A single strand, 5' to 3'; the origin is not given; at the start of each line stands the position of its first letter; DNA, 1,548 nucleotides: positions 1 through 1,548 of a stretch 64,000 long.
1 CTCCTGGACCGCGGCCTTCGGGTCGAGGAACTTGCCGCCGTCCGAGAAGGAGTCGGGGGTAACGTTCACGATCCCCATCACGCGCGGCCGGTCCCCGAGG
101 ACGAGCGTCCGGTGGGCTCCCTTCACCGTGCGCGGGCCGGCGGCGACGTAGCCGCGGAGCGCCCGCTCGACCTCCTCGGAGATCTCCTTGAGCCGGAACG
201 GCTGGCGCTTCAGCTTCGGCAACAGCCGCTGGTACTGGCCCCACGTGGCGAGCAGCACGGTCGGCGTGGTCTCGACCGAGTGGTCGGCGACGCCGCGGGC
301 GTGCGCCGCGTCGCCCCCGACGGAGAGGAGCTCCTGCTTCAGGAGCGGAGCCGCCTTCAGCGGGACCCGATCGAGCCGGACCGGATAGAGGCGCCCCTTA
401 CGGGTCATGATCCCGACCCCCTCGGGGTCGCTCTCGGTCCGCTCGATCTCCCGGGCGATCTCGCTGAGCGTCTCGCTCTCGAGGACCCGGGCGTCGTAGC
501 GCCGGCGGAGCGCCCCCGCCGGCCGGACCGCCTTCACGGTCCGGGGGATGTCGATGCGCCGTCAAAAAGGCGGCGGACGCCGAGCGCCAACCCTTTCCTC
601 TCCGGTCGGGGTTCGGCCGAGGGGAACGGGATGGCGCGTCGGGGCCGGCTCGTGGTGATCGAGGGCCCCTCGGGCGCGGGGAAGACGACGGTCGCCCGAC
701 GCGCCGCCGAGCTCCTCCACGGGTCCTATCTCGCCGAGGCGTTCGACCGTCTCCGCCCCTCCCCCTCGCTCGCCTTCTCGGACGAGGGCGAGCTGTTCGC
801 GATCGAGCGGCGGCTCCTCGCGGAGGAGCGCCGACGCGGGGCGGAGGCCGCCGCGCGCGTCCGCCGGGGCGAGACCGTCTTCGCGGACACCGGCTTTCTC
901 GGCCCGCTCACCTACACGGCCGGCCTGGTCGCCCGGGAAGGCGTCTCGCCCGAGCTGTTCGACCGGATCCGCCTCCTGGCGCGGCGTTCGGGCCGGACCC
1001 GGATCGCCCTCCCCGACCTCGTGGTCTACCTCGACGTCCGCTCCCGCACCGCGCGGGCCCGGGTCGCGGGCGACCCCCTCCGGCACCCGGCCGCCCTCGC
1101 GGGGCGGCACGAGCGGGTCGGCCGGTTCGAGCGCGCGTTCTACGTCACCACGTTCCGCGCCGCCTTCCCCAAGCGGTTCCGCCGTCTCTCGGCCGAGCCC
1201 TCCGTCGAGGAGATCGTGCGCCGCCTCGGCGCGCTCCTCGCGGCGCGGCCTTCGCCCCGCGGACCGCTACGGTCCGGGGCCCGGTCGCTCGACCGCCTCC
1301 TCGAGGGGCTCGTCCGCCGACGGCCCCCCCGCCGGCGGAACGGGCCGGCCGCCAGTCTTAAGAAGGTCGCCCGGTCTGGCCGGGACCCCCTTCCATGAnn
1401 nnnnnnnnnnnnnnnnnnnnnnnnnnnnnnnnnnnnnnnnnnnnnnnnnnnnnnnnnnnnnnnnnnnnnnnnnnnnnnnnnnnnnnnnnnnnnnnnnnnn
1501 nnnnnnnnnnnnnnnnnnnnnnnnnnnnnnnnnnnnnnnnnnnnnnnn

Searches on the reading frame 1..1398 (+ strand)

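Call 61: search_protein_families(library=pfam, proteins=[window:1-1398:+], max_evalue=0.00001)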
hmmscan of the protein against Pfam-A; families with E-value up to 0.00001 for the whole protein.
window:1-1398:+ (465 aa): 1 family
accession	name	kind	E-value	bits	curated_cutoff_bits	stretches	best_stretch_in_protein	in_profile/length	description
PF13521.12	AAA_28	-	8.1e-07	29.8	27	1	218-318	2-100/164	AAA domain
